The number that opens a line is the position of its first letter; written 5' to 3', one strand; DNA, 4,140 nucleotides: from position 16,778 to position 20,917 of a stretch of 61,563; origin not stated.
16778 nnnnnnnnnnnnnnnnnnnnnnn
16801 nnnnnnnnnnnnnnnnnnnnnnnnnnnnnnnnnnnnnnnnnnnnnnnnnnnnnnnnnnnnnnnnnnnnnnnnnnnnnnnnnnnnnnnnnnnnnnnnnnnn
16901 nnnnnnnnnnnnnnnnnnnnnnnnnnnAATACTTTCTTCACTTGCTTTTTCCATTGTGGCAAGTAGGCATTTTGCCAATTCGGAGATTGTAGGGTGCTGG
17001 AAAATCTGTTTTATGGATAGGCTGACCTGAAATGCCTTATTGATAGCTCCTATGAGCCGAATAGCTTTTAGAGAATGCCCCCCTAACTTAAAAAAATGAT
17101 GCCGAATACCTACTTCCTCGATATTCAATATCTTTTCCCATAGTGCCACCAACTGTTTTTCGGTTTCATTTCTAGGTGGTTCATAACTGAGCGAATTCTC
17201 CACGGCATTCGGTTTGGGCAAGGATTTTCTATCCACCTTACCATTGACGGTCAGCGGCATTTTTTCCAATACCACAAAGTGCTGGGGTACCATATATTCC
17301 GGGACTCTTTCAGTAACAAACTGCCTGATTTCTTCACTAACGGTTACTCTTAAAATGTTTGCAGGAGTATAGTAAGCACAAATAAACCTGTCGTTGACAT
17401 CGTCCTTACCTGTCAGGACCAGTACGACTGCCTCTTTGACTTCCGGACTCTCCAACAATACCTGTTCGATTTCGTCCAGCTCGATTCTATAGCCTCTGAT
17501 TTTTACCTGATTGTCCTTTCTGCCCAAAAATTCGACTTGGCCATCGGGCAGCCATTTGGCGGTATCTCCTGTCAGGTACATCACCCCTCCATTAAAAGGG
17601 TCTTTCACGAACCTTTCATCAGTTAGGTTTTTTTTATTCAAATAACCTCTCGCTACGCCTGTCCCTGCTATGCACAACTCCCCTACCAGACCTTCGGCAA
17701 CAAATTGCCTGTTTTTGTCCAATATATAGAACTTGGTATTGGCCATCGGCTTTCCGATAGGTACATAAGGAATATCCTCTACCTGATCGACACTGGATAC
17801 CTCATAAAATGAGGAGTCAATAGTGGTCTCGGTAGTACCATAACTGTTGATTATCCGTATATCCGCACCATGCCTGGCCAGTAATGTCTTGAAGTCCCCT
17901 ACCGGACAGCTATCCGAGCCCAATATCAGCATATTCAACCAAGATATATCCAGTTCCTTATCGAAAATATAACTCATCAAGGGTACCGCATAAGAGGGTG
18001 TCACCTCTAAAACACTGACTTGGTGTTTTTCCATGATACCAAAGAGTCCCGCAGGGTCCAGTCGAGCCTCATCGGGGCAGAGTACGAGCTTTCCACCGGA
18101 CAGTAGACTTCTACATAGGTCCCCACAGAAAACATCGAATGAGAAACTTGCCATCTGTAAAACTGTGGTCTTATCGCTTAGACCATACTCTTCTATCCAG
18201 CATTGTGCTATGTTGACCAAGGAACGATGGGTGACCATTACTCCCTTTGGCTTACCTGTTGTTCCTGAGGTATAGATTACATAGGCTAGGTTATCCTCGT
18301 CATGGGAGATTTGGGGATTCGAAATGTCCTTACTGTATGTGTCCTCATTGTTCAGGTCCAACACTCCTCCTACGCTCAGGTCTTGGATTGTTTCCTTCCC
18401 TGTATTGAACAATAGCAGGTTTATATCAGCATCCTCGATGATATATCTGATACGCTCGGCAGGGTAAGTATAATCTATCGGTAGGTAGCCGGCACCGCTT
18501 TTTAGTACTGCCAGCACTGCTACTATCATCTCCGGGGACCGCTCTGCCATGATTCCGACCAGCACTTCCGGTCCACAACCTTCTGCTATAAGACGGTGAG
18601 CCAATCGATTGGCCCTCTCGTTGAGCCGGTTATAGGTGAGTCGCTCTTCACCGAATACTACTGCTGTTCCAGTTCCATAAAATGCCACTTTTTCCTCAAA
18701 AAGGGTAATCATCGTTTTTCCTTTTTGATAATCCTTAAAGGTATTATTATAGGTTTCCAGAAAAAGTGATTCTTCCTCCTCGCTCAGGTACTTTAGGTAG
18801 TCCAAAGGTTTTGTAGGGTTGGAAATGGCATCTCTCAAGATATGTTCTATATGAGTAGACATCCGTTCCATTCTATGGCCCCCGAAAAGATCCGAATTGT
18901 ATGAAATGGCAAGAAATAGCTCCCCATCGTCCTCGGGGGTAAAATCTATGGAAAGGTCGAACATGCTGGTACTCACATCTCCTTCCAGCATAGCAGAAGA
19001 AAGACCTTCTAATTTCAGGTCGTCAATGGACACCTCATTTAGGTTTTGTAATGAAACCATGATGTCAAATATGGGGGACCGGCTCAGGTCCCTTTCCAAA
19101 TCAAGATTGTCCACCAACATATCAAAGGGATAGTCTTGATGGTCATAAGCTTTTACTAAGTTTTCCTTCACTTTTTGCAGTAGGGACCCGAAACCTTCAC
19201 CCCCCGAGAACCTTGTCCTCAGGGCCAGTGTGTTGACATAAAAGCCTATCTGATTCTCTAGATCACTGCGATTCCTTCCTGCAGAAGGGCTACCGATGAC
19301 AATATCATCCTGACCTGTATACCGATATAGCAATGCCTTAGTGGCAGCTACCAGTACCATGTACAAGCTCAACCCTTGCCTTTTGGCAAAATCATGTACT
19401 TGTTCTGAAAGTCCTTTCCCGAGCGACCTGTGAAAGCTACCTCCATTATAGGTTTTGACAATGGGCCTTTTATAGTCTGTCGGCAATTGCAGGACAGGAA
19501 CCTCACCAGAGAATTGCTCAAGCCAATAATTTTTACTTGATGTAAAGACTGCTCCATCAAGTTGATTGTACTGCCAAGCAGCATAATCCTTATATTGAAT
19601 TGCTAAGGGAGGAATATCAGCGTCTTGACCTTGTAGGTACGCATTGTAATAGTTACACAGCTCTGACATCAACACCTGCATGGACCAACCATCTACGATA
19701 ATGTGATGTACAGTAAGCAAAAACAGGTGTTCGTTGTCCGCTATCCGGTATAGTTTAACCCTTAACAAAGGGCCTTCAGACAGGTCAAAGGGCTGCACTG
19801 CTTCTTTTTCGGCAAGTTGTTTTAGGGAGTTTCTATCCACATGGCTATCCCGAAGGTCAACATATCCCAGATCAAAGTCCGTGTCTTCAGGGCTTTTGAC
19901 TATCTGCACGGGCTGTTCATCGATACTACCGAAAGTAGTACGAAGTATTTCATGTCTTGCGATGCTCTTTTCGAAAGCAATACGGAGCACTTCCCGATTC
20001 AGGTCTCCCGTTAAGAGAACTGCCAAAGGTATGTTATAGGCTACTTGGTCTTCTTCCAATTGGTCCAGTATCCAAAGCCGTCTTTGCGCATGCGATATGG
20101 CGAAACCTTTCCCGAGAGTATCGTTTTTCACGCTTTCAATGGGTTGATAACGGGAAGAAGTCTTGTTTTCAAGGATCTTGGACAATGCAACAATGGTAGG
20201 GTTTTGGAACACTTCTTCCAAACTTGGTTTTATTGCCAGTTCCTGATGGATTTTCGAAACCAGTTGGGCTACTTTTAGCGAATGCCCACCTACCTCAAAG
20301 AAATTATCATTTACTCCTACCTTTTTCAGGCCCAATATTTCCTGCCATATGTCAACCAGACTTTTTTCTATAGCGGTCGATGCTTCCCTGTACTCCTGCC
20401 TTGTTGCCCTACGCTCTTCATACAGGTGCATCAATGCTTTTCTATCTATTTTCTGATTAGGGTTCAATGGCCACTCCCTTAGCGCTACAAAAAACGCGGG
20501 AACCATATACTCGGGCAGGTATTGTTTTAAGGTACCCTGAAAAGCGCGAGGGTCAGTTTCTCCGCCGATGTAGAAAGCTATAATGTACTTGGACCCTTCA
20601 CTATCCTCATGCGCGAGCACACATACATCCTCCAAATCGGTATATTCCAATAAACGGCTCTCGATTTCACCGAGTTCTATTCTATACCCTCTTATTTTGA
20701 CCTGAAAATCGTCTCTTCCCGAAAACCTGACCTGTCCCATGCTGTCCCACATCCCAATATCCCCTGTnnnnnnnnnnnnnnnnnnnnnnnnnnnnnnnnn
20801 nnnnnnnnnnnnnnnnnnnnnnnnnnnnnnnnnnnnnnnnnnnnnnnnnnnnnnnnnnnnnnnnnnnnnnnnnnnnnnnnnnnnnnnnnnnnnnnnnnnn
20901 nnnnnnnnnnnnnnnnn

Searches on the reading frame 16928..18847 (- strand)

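Call 9: search_protein_families(library=pfam, proteins=[window:16928-18847:-], max_evalue=0.00001)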
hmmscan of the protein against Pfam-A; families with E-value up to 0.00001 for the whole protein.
window:16928-18847:- (640 aa): 3 families
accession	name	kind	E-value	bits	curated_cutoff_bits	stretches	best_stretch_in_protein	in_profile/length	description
PF00501.34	AMP-binding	-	3.6e-83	279.9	29.9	1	50-403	1-384/384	AMP-binding enzyme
PF00550.31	PP-binding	-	1.5e-16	60.8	20.8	1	565-628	2-67/67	Phosphopantetheine attachment site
PF13193.12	AMP-binding_C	-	6.8e-13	49.8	24.5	1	459-537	1-76/76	AMP-binding enzyme C-terminal domain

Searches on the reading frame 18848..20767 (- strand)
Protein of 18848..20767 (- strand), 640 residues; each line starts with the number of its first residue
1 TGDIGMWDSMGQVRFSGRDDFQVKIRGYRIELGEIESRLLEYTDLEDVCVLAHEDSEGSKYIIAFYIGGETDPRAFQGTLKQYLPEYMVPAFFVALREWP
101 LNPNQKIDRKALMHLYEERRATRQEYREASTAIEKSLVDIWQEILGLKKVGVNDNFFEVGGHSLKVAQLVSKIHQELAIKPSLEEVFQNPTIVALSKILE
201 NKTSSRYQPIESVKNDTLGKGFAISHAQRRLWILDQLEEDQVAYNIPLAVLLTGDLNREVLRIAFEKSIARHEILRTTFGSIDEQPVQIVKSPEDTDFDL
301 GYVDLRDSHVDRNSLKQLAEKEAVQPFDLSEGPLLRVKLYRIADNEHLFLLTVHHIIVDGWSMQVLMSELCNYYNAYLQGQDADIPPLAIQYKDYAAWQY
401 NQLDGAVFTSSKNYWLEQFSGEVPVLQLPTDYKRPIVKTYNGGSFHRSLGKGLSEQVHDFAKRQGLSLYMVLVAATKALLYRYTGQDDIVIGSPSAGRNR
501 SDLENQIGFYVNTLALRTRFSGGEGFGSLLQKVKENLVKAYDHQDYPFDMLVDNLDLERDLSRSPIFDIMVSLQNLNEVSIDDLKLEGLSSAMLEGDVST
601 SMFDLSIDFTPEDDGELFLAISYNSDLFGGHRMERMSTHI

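Call 9: search_protein_families(library=pfam, proteins=[window:18848-20767:-], max_evalue=0.00001)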
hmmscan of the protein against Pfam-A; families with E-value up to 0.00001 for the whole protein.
window:18848-20767:- (640 aa): 2 families
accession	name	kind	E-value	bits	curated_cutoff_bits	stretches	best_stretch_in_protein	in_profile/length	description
PF00668.25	Condensation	-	9.7e-117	390.9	30.6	1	223-640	6-426/456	Condensation domain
PF00550.31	PP-binding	-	6.6e-15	55.6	20.8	1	137-197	3-65/67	Phosphopantetheine attachment site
